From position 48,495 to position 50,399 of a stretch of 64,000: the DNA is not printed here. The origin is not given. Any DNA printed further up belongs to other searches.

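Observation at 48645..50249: SerB-like HAD phosphatase with ACT-like N-terminus and degenerate catalytic motifs (possible pseudo-phosphatase)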

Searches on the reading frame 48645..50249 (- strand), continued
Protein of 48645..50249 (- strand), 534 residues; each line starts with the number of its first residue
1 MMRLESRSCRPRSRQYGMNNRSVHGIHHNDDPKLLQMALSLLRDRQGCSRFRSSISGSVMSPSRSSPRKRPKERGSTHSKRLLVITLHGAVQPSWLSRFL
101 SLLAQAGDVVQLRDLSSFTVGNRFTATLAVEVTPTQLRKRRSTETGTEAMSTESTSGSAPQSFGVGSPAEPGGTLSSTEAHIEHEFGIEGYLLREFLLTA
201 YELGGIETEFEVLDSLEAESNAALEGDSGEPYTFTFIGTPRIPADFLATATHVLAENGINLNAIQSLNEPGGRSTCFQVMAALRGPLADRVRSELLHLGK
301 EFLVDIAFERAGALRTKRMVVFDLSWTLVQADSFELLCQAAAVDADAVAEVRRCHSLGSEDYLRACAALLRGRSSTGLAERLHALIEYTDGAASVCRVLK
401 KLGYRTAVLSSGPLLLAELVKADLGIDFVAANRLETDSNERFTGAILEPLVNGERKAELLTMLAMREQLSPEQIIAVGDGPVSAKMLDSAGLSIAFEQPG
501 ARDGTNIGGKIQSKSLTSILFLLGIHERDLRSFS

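Call 37: list_cluster_members(proteins=[P0394, P0130, P0133, P0134, P0135, P0136, P0139, P0140, P0143, P0153])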
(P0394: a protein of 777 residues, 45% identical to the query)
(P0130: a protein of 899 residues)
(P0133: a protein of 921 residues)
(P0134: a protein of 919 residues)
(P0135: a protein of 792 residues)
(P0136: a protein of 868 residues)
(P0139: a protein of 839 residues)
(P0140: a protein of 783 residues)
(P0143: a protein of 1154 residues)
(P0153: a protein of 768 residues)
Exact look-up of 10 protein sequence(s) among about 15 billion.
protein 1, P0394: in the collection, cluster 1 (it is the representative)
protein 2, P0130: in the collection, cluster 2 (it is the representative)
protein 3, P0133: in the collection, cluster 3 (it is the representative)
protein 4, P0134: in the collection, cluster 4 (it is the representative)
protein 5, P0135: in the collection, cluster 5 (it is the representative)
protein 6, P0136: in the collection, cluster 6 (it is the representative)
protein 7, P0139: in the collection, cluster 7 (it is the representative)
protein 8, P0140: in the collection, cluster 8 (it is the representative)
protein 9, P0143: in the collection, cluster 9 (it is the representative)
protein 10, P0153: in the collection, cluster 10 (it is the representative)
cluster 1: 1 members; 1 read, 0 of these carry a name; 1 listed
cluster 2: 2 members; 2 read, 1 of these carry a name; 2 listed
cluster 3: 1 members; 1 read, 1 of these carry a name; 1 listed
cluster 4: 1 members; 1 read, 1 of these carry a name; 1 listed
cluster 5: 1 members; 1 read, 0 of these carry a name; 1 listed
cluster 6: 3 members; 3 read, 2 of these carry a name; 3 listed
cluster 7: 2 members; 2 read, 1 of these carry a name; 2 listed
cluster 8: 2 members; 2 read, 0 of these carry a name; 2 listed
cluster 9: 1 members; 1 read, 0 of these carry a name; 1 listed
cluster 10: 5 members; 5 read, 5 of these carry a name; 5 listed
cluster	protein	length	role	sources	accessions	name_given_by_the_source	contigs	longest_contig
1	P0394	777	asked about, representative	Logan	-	-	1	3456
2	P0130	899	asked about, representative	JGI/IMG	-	-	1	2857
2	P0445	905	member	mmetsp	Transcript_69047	Transcript_69047/g.184012 ORF Transcript_69047/g.184012 Transcript_69047/m.184012 ...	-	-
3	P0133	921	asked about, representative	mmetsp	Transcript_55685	Transcript_55685/g.120313 ORF Transcript_55685/g.120313 Transcript_55685/m.120313 ...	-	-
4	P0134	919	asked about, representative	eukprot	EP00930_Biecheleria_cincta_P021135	TRINITY_DN1572_c0_g1_i2.p1 TRINITY_DN1572_c0_g1~~TRINITY_DN1572_c0_g1_i2.p1 ORF ...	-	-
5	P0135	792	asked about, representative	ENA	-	-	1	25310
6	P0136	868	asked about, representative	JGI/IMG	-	phosphoserine phosphatase SerB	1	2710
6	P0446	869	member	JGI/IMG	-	phosphoserine phosphatase SerB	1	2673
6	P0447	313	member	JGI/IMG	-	-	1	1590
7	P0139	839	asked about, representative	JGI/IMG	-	-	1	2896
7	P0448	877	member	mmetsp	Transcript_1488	Transcript_1488/g.3016 ORF Transcript_1488/g.3016 Transcript_1488/m.3016 type:complete ...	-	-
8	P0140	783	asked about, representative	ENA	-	-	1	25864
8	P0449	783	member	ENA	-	-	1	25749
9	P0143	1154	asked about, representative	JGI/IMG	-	-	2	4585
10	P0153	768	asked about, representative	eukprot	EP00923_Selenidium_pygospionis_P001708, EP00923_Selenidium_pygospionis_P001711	GHVN01002461.1.p1 GENE.GHVN01002461.1~~GHVN01002461.1.p1 ORF type:complete len:769 ...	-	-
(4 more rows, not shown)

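Call 38: list_cluster_members(proteins=[P0121, P0122, P0123, P0124, P0125, P0137, P0138, P0016, P0011, P0003])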
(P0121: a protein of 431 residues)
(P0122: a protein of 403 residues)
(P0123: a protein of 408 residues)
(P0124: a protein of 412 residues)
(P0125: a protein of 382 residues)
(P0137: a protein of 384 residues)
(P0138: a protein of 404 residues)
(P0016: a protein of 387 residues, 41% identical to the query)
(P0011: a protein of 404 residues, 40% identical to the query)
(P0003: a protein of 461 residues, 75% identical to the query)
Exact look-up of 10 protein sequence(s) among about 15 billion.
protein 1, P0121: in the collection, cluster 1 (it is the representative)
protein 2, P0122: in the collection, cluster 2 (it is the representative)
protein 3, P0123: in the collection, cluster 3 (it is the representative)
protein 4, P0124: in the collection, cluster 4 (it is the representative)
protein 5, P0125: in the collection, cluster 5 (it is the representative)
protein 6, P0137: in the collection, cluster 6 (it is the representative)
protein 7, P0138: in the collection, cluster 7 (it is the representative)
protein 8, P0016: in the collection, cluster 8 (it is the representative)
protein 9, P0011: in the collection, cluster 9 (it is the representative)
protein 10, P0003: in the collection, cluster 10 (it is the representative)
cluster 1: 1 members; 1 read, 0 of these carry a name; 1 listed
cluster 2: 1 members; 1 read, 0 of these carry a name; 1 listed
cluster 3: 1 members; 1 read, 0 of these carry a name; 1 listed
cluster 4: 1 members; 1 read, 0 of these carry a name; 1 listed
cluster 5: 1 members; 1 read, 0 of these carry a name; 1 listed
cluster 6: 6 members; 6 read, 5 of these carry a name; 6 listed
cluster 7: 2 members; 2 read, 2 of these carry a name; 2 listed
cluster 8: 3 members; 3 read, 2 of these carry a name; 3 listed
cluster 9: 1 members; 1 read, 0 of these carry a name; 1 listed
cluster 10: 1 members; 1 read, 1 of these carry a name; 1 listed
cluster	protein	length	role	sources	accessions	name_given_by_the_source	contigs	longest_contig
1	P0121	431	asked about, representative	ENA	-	-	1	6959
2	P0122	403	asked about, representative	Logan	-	-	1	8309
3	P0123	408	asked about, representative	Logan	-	-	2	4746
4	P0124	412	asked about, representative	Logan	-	-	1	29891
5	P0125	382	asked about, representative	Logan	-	-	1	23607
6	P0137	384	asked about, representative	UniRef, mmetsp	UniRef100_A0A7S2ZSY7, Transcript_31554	phosphoserine phosphatase n=1 Tax=Rhodosorus marinus TaxID=101924 RepID=A0A7S2ZSY7_9RHOD | Transcript_31554/g.122206 ORF Transcript_31554/g.122206 Transcript_31554/m.122206 ...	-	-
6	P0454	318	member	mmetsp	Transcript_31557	Transcript_31557/g.122230 ORF Transcript_31557/g.122230 Transcript_31557/m.122230 ...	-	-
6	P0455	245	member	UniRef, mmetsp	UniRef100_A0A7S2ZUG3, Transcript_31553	ACT domain-containing protein n=1 Tax=Rhodosorus marinus TaxID=101924 ... | Transcript_31553/g.122203 ORF Transcript_31553/g.122203 Transcript_31553/m.122203 ...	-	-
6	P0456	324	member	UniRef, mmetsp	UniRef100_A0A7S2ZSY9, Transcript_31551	phosphoserine phosphatase n=1 Tax=Rhodosorus marinus TaxID=101924 RepID=A0A7S2ZSY9_9RHOD | Transcript_31551/g.122195 ORF Transcript_31551/g.122195 Transcript_31551/m.122195 ...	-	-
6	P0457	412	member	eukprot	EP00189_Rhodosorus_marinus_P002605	CAMPEP_0113959822 /NCGR_PEP_ID=MMETSP0011_2-20120614/4362_1 /TAXON_ID=101924 ...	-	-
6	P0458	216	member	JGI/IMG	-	-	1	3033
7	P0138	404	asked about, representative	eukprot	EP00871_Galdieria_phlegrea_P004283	jgi/Galph1/4856/GphlegSOOS_G3567.1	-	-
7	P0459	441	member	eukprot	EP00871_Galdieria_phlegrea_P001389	jgi/Galph1/2250/GphlegSOOS_G945.1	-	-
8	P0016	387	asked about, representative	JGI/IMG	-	-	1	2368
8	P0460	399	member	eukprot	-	CAMPEP_0182442440 /NCGR_PEP_ID=MMETSP1172-20130603/1360_1 /TAXON_ID=708627 ...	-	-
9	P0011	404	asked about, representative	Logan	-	-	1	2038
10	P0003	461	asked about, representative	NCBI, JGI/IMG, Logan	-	phosphoserine phosphatase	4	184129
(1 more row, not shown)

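Call 48: find_encoding_contigs(protein=P0394, flank=3000, max_places=3)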
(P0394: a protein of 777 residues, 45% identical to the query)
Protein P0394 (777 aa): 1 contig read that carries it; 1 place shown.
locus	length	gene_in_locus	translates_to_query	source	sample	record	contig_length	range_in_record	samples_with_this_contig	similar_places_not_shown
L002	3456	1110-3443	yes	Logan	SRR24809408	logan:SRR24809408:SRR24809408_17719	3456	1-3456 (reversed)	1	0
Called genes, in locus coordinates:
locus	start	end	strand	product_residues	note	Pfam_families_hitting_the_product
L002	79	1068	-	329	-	-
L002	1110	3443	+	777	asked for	PF01842:ACT (faint), PF13291:ACT_4 (faint), PF00702:Hydrolase, PF12710:HAD, PF13740:ACT_6, PF00702:Hydrolase, PF12710:HAD, PF08282:Hydrolase_3, +3 more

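Call 49: find_encoding_contigs(protein=P0308, flank=4000, max_places=3)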
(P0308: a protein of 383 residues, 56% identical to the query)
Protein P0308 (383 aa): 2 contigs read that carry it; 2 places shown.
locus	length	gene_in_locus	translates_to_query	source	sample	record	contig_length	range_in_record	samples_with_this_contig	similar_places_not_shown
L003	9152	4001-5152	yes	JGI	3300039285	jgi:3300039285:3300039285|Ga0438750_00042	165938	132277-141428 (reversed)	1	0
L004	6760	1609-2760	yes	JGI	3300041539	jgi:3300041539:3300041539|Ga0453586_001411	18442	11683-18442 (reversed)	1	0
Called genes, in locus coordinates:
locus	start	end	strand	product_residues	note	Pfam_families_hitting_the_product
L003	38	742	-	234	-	-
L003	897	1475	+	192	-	-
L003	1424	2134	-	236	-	PF00834:Ribul_P_3_epim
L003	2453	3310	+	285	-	-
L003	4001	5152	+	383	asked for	PF00702:Hydrolase, PF12710:HAD, PF08282:Hydrolase_3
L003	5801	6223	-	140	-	PF05348:UMP1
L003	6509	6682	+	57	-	-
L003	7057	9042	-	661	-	PF00005:ABC_tran, PF13191:AAA_16 (weak), PF13304:AAA_21 (faint), PF19055:ABC2_membrane_7, PF12698:ABC2_membrane_3 (weak), PF01061:ABC2_membrane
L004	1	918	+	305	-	?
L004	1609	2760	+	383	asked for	PF00702:Hydrolase, PF12710:HAD, PF08282:Hydrolase_3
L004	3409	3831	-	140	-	PF05348:UMP1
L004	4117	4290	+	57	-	-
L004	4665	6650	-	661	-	PF00005:ABC_tran, PF13191:AAA_16 (weak), PF13304:AAA_21 (faint), PF19055:ABC2_membrane_7, PF12698:ABC2_membrane_3 (weak), PF01061:ABC2_membrane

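Call 50: find_encoding_contigs(protein=P0003, flank=4000, max_places=3)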
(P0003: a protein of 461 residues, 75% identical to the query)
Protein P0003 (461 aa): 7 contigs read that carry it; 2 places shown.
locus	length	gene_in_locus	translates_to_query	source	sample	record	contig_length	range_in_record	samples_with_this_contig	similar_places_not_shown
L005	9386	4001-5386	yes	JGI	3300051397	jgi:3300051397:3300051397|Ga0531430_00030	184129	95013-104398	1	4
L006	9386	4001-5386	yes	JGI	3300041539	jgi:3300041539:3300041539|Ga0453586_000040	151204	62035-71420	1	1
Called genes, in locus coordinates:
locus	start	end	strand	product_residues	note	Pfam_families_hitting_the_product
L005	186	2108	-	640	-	PF00732:GMC_oxred_N, PF05199:GMC_oxred_C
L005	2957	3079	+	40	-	-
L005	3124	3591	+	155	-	PF22832:PsaO_TMD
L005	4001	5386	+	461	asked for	PF00702:Hydrolase, PF12710:HAD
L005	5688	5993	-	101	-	-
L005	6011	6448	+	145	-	-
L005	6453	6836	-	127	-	-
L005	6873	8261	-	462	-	PF00153:Mito_carr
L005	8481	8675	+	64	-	-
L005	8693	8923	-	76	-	-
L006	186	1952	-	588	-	PF00732:GMC_oxred_N, PF05199:GMC_oxred_C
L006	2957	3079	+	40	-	-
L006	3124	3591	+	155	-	PF22832:PsaO_TMD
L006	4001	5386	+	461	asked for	PF00702:Hydrolase, PF12710:HAD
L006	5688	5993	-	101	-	-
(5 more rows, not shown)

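Call 66: predict_structure(alignment_id=A3)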
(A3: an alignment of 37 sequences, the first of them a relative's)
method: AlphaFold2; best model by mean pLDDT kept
length: 777 residues; sequences in the alignment: 37
mean_pLDDT: 82.0   pTM: 0.50
mean pLDDT of the five models: 82.0, 81.4, 79.7, 78.6, 78.5
residues with pLDDT >= 90: 349; 70-90: 276; 50-70: 90; < 50: 62
segments of 3 or more residues with pLDDT < 50: 1-14, 31-50, 353-372, 459-464
pLDDT, mean of each block of 10 residues (from residue 1): 36 55 65 40 36 57 82 89 71 67 77 85 78 65 93 91 87 79 90 95 93 88 91 93 95 96 94 92 94 90 85 74 57 73 64 44 31 69 86 81 74 75 80 86 89 70 54 91 84 87 84 77 89 90 92 79 94 96 97 94 95 98 96 96 94 97 98 98 98 96 96 91 95 93 84 84 91 85
secondary structure, 60 per line:
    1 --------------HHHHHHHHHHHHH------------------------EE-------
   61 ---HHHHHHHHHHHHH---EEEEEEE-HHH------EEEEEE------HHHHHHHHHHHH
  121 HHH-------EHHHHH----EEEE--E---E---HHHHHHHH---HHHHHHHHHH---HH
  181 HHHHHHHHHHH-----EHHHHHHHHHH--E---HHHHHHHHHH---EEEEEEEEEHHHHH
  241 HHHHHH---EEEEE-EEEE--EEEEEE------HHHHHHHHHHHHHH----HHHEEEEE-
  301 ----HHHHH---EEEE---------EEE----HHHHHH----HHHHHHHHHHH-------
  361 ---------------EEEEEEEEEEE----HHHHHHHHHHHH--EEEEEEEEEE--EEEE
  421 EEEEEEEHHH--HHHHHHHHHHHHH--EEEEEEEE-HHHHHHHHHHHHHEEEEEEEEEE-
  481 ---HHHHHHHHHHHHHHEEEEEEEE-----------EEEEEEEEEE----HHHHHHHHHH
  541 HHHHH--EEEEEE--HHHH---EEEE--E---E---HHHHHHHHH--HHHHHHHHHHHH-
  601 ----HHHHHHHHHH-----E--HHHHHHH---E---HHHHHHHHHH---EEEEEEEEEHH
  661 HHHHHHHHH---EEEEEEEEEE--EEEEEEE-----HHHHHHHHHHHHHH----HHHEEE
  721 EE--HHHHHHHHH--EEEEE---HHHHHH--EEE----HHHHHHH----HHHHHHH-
elements in order (helices of 4 or more, strands of 3 or more residues): H15-27 H64-76 E80-86 E97-102 H109-123 H132-136 E141-144 H155-162 H166-175 H179-191 H198-207 H214-223 E227-235 H236-246 E250-254 E256-259 E262-267 H274-287 E295-299 H305-309 E313-316 E326-328 H333-338 H343-353 E376-386 H391-402 E405-414 E417-427 H433-445 E448-455 H457-469 E470-479 H484-497 E498-505 E517-526 H531-545 E548-553 H556-559 E563-566 H577-585 H588-599 H605-614 H623-629 H637-646 E650-658 H659-669 E673-682 E685-691 H697-710 E718-722 H725-733 E736-740 H744-749 E752-754 H759-765 H770-776
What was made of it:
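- The AF2 model of the fused protein gave pTM 0.50, so it offers no support for defined packing of the two modules (call 66).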

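Call 67: search_protein_families(library=ncbifam, proteins=[P0281, P0280, P0147, P0318, P0326, P0002, P0004, P0008, P0009, P0151], max_evalue=1e-20)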
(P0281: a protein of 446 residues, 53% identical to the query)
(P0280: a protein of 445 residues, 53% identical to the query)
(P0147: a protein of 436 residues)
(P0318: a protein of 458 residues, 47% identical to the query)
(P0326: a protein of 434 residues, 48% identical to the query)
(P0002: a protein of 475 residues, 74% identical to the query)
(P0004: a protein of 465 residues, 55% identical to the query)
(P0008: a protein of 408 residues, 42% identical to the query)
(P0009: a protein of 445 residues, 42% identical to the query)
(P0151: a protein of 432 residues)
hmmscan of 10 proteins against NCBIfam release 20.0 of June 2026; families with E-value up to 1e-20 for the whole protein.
P0281 (446 aa): 3 families
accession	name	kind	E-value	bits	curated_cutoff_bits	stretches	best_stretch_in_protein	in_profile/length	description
TIGR00338.1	serB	equivalog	5.2e-79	264.9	144.15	1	192-410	1-218/219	phosphoserine phosphatase SerB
NF008350.0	PRK11133.1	equivalog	4.8e-75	252.7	413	1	179-411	84-315/324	phosphoserine phosphatase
TIGR01488.1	HAD-SF-IB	subfamily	1.1e-27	97.1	45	1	207-378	1-176/177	HAD-IB family phosphatase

P0280 (445 aa): 3 families
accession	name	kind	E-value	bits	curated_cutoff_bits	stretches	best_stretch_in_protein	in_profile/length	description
TIGR00338.1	serB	equivalog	2.2e-78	262.8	144.15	1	198-417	1-219/219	phosphoserine phosphatase SerB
NF008350.0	PRK11133.1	equivalog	1.7e-73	247.6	413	1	183-418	82-316/324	phosphoserine phosphatase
TIGR01488.1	HAD-SF-IB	subfamily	1.4e-28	100.1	45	1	213-384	1-176/177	HAD-IB family phosphatase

P0147 (436 aa): 4 families
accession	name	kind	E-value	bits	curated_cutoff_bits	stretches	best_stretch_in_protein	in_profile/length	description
TIGR00338.1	serB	equivalog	5.1e-82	274.7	144.15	1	202-421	1-219/219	phosphoserine phosphatase SerB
NF008350.0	PRK11133.1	equivalog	4.9e-75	252.7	413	1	145-421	39-315/324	phosphoserine phosphatase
TIGR01488.1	HAD-SF-IB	subfamily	5.7e-30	104.6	45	1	217-389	1-177/177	HAD-IB family phosphatase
TIGR01491.1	HAD-SF-IB-PSPlk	hypoth_equivalog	1.7e-25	89.9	151.9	1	213-403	2-196/201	phosphoserine phosphatase-like hydrolase, archaeal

P0318 (458 aa): 4 families
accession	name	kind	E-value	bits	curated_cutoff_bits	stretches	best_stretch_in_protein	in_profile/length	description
TIGR00338.1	serB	equivalog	6.5e-83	277.6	144.15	1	214-432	1-219/219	phosphoserine phosphatase SerB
NF008350.0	PRK11133.1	equivalog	3.5e-75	253.1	413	1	199-439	82-322/324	phosphoserine phosphatase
TIGR01488.1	HAD-SF-IB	subfamily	1e-28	100.5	45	1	229-397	1-174/177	HAD-IB family phosphatase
TIGR01491.1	HAD-SF-IB-PSPlk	hypoth_equivalog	4.2e-21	75.6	151.9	1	225-414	2-196/201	phosphoserine phosphatase-like hydrolase, archaeal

P0326 (434 aa): 3 families
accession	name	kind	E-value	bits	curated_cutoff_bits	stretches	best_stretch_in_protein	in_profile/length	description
TIGR00338.1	serB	equivalog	4.8e-79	265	144.15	1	198-417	2-219/219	phosphoserine phosphatase SerB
NF008350.0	PRK11133.1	equivalog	4.6e-70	236.3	413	1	187-419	87-317/324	phosphoserine phosphatase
TIGR01488.1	HAD-SF-IB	subfamily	3e-28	99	45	1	212-384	1-176/177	HAD-IB family phosphatase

P0002 (475 aa): 2 families
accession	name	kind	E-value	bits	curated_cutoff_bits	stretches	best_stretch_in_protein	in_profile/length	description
TIGR00338.1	serB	equivalog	5.9e-35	120.8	144.15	1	254-464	10-219/219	phosphoserine phosphatase SerB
NF008350.0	PRK11133.1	equivalog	4.6e-24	85.2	413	1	232-464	83-315/324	phosphoserine phosphatase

P0004 (465 aa): 2 families
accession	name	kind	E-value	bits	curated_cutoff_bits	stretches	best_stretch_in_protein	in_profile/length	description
TIGR00338.1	serB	equivalog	5.1e-34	117.8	144.15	1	240-452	8-219/219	phosphoserine phosphatase SerB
NF008350.0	PRK11133.1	equivalog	2.3e-24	86.2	413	1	211-454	74-317/324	phosphoserine phosphatase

P0008 (408 aa): 3 families
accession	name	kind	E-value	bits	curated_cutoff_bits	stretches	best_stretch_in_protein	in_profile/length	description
TIGR00338.1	serB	equivalog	5.7e-42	143.8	144.15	1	176-395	1-219/219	phosphoserine phosphatase SerB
NF008350.0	PRK11133.1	equivalog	2.2e-25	89.5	413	1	170-395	91-315/324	phosphoserine phosphatase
TIGR01491.1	HAD-SF-IB-PSPlk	hypoth_equivalog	1.4e-21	77.2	151.9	1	190-380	5-199/201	phosphoserine phosphatase-like hydrolase, archaeal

P0009 (445 aa): 2 families
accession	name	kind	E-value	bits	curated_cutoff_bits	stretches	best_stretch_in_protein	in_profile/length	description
TIGR00338.1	serB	equivalog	7.5e-38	130.3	144.15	1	212-431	1-219/219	phosphoserine phosphatase SerB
NF008350.0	PRK11133.1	equivalog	2.3e-28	99.3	413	1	206-431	91-315/324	phosphoserine phosphatase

P0151 (432 aa): 2 families
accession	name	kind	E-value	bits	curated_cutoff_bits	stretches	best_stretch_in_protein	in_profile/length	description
TIGR00338.1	serB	equivalog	2.8e-48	164.4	144.15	1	254-411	62-219/219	phosphoserine phosphatase SerB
NF008350.0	PRK11133.1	equivalog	1.7e-40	139.2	413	1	254-415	158-319/324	phosphoserine phosphatase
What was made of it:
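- On SerB / phosphoserine phosphatase equivalog (TIGR00338, EC 3.1.3.3): Canonical red-algal and glaucophyte paralogues score 263-278 bits (call 67).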
